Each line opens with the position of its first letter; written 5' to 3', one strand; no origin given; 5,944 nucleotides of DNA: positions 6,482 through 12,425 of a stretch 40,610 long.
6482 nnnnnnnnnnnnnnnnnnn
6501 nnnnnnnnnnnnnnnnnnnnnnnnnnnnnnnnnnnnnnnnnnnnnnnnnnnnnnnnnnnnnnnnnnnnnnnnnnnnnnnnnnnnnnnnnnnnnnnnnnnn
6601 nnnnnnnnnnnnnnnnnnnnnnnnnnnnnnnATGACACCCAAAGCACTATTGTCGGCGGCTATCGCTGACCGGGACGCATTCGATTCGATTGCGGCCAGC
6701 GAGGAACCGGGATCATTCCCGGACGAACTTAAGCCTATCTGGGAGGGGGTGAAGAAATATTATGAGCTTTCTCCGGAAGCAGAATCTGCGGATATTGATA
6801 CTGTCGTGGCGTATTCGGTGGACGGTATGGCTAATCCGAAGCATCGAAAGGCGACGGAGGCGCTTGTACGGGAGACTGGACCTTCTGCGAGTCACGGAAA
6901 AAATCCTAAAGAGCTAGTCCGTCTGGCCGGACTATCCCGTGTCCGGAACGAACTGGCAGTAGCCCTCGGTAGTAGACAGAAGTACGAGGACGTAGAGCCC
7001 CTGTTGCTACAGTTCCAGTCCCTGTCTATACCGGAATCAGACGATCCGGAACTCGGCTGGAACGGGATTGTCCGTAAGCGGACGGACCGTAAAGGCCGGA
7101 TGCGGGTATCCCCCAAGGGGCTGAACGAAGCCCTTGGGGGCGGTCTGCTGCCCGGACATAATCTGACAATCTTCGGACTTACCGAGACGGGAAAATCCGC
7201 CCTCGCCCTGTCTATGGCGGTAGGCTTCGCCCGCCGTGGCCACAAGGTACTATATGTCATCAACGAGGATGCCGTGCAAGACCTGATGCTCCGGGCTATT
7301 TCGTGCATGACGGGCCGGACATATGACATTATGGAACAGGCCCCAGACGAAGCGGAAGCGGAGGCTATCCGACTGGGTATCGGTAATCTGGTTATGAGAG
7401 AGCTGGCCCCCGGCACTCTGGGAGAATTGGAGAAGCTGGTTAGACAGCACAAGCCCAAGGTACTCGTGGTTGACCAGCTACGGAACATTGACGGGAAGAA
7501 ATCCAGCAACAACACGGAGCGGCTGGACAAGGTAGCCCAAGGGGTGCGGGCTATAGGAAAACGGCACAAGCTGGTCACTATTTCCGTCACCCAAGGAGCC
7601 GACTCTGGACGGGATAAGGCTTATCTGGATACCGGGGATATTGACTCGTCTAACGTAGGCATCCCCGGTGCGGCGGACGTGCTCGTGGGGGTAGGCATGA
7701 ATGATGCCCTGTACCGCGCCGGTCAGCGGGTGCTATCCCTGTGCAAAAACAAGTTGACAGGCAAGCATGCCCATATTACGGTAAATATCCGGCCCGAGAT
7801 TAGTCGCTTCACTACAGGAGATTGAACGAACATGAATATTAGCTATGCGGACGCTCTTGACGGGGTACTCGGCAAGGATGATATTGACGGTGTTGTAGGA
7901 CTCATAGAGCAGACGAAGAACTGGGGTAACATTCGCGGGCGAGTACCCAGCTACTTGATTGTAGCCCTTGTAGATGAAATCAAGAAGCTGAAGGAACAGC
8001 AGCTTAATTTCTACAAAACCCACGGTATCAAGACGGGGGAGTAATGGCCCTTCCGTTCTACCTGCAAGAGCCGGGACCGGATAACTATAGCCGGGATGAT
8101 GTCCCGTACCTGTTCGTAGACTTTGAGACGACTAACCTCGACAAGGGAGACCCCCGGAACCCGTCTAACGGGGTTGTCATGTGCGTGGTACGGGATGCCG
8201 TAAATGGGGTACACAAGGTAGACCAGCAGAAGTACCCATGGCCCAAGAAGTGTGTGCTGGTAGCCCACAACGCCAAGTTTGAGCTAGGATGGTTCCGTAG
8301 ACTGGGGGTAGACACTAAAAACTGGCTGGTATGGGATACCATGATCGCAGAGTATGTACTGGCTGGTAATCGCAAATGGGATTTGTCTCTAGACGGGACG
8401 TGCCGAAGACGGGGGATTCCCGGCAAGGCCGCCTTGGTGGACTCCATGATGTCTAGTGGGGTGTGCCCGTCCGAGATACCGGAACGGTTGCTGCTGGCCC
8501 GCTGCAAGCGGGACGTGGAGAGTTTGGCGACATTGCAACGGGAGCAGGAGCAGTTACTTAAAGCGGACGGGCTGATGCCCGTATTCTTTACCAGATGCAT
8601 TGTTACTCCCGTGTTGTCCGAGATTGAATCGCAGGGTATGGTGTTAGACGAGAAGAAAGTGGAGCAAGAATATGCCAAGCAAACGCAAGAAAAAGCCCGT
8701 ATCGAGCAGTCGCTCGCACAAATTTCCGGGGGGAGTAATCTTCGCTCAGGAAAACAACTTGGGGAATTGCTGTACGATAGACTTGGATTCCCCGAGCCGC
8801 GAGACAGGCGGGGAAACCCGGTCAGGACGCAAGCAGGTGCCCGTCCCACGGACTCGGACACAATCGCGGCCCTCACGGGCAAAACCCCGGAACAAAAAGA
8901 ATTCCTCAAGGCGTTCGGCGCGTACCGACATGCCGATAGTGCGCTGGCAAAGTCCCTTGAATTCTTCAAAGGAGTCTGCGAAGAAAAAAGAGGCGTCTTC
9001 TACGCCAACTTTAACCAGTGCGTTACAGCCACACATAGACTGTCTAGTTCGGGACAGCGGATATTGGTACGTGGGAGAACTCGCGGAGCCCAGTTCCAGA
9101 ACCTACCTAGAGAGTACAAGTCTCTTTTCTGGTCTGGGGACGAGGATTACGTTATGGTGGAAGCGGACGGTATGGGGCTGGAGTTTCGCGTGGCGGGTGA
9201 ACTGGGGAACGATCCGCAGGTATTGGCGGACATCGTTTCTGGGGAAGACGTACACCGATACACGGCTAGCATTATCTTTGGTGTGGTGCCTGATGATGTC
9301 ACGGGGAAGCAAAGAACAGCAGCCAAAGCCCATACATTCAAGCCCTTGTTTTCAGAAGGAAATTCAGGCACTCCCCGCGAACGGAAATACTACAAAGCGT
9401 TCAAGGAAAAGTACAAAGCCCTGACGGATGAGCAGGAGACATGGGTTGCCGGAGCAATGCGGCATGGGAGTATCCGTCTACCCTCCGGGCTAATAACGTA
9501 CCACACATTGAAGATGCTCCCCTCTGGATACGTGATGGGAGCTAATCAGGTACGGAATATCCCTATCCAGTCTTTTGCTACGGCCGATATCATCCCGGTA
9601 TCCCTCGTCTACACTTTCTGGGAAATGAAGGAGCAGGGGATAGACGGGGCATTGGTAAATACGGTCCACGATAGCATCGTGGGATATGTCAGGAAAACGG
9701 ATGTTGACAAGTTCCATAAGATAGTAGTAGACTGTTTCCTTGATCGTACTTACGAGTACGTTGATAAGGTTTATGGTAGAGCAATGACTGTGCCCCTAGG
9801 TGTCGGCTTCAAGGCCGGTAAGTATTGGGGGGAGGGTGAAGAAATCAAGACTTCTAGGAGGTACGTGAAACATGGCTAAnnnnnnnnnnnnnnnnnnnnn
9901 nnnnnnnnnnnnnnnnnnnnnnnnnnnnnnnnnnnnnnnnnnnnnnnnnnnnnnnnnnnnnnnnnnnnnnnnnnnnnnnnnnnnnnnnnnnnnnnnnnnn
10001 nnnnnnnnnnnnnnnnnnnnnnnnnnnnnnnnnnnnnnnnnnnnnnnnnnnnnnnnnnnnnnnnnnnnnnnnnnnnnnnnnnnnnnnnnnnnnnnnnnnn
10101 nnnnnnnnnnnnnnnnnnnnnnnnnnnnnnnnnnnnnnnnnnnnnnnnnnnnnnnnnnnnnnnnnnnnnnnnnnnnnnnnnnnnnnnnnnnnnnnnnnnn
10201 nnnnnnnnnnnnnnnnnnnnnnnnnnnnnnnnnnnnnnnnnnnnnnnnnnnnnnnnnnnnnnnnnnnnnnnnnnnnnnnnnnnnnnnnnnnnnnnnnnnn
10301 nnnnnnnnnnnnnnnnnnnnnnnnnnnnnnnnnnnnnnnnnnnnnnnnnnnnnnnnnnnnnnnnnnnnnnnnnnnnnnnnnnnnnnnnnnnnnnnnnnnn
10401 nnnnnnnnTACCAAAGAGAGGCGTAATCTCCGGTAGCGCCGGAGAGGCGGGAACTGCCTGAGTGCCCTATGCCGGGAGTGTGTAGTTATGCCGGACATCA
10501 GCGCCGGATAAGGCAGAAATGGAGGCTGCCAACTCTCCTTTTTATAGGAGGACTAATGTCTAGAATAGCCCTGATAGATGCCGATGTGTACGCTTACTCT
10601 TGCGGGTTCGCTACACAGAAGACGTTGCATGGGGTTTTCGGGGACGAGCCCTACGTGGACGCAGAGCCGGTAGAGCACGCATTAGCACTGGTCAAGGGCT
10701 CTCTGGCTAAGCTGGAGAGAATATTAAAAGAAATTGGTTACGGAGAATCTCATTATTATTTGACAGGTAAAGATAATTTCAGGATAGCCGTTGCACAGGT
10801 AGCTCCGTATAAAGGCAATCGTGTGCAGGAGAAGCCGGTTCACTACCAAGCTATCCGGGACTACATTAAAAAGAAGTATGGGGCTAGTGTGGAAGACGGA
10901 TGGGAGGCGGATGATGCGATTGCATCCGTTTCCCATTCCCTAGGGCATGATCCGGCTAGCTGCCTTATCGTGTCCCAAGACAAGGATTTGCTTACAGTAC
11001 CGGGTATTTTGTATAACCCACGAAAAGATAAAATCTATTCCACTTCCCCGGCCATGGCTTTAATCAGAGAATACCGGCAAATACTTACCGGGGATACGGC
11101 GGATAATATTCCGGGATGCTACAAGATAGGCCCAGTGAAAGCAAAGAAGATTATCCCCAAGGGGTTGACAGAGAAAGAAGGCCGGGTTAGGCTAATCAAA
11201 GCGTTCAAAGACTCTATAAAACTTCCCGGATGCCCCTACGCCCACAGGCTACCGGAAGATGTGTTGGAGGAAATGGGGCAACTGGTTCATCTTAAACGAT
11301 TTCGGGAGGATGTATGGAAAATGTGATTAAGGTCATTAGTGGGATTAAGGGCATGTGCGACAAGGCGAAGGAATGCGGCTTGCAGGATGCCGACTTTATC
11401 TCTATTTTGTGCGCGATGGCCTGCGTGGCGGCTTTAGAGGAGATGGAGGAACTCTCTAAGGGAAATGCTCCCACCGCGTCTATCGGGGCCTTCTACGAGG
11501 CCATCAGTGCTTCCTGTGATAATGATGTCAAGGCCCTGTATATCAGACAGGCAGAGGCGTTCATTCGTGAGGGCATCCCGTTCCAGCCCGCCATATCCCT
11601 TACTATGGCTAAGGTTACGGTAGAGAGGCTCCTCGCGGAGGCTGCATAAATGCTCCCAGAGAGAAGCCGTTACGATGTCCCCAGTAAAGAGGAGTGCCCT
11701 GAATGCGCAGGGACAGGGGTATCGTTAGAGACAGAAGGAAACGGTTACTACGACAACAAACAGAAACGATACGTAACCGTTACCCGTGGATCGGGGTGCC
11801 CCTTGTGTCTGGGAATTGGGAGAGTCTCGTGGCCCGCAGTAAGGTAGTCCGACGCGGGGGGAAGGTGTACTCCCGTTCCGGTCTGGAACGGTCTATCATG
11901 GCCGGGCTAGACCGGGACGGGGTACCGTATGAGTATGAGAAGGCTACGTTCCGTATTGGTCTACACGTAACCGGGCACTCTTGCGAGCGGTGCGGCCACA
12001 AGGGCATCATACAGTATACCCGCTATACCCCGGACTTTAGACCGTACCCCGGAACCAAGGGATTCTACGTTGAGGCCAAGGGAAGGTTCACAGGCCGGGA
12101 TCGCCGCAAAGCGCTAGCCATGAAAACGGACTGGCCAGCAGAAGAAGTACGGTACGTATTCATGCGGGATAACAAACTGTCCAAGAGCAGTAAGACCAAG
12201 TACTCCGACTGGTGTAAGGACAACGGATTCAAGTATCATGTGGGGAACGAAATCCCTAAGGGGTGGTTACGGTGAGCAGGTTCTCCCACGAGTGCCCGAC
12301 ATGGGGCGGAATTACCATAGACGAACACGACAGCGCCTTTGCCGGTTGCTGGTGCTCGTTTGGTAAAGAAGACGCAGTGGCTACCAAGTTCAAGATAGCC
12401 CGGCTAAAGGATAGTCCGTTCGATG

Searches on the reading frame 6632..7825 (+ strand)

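Call 13: search_protein_families(library=phrogs, proteins=[window:6632-7825:+])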
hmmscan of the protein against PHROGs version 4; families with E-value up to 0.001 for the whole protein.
window:6632-7825:+ (397 aa): 6 families
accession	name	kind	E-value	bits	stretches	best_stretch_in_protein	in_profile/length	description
phrog_19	-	DNA, RNA and nucleotide metabolism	3.8e-36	126.1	1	5-394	166-579/621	DnaB-like replicative helicase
phrog_239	-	DNA, RNA and nucleotide metabolism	1.7e-13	51.4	1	158-341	342-536/801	DNA primase/helicase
phrog_243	-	DNA, RNA and nucleotide metabolism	8.4e-09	35.8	1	180-326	40-195/273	DnaB-like replicative helicase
phrog_8337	-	DNA, RNA and nucleotide metabolism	9.1e-05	23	1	153-241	46-136/273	DNA repair protein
phrog_26214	-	unknown function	0.00012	21.8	1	162-222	42-101/420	-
phrog_97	-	other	0.00073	19.8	0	163-202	56-100/506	UvsX-like recombinase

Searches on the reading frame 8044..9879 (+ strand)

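Call 13: search_protein_families(library=phrogs, proteins=[window:8044-9879:+])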
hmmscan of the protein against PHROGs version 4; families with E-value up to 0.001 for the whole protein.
window:8044-9879:+ (611 aa): 7 families
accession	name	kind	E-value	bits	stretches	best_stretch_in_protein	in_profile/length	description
phrog_17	-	DNA, RNA and nucleotide metabolism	4.4e-77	261.2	1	19-603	669-1238/1445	DNA polymerase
phrog_2573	-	DNA, RNA and nucleotide metabolism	2.9e-18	67.2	1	359-584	6-263/336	DNA polymerase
phrog_9556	-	DNA, RNA and nucleotide metabolism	1.8e-13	51.3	1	70-225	73-241/441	DNA polymerase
phrog_5995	-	DNA, RNA and nucleotide metabolism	1.2e-06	29.3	1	502-598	82-178/236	DNA polymerase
phrog_12241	-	DNA, RNA and nucleotide metabolism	2.2e-06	27.9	0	212-338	372-488/502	DNA polymerase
phrog_192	-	DNA, RNA and nucleotide metabolism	3.5e-05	24.3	0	69-127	187-248/397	DNA polymerase exonuclease subunit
phrog_30466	-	DNA, RNA and nucleotide metabolism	0.00083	20.2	0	396-437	41-82/122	DNA polymerase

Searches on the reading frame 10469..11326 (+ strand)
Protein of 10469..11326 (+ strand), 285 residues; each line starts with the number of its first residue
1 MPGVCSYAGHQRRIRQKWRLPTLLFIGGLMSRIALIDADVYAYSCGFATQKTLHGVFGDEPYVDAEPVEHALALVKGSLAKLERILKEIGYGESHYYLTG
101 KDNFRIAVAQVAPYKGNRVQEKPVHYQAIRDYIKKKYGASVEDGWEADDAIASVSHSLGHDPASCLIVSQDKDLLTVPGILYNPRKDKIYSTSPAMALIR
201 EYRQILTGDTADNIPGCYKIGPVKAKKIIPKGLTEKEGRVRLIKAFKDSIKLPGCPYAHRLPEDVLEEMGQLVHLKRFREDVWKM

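Call 68: search_protein_families(library=pfam, proteins=[window:10469-11326:+], max_evalue=0.001)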
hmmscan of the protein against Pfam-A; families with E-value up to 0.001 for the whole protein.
window:10469-11326:+ (285 aa): 2 families
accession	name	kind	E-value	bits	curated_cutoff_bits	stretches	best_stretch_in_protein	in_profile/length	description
PF02739.22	5_3_exonuc_N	-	2e-07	31.3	34.3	1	74-176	32-136/164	5'-3' exonuclease, N-terminal resolvase-like domain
PF01367.25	5_3_exonuc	-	1.3e-05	26.1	40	1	205-230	11-36/97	5'-3' exonuclease, C-terminal SAM fold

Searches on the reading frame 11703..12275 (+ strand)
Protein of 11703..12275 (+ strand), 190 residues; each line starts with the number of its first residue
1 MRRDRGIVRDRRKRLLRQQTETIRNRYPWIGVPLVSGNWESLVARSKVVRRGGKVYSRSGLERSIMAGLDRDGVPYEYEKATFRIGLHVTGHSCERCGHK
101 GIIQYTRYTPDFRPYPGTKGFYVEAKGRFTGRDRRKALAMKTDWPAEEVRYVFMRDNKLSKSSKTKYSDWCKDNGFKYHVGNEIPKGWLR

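Call 68: search_protein_families(library=pfam, proteins=[window:11703-12275:+], max_evalue=0.001)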
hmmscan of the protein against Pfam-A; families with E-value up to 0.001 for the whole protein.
window:11703-12275:+ (190 aa): 1 family
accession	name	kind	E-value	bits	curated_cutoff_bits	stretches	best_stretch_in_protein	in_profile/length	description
PF05367.17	Phage_endo_I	-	4e-22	78.9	29.1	1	53-190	10-131/149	Phage endonuclease I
